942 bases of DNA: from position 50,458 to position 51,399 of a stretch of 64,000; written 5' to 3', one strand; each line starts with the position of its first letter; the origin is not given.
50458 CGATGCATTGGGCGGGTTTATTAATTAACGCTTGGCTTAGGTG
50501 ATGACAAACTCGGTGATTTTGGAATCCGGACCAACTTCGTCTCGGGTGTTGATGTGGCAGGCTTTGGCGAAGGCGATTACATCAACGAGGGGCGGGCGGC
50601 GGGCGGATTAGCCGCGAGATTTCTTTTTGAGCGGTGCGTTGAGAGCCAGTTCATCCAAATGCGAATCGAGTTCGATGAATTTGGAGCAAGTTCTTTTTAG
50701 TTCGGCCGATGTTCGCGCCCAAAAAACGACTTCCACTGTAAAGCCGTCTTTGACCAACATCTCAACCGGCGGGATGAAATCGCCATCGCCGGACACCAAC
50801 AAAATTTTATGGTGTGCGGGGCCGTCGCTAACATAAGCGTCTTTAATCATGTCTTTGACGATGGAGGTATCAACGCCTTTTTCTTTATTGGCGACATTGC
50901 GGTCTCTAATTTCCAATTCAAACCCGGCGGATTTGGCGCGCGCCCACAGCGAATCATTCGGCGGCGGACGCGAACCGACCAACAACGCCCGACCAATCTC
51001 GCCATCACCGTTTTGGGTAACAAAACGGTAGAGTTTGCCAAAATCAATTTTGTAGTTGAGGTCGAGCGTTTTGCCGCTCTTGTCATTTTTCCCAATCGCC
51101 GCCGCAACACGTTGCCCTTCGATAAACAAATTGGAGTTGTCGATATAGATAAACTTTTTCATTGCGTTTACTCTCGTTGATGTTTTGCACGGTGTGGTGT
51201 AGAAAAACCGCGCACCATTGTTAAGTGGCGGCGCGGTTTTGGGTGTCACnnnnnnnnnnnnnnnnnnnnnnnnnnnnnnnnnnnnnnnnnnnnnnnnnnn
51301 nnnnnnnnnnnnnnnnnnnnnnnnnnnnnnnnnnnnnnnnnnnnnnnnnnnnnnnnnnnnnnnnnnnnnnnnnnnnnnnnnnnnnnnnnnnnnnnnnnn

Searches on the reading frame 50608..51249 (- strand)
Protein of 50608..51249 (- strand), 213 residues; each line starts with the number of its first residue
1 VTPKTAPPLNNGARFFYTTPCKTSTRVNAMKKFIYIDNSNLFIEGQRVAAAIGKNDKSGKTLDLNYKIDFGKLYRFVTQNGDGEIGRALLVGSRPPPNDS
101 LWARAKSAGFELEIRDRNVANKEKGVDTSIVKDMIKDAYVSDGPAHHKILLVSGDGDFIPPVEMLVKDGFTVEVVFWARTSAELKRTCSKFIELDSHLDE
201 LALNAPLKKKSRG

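Call 14: search_protein_families(library=pfam, proteins=[window:50608-51249:-], max_evalue=0.01)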
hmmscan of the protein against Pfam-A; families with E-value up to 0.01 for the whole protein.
window:50608-51249:- (213 aa): 1 family
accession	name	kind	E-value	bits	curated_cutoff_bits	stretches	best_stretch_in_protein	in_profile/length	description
PF01936.24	NYN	-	1.7e-18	68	24.2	1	39-195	9-145/145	NYN domain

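Call 15: search_protein_families(library=ncbifam, proteins=[window:50608-51249:-], max_evalue=0.01)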
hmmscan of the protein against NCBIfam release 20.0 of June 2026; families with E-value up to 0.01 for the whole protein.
window:50608-51249:- (213 aa): 0 families
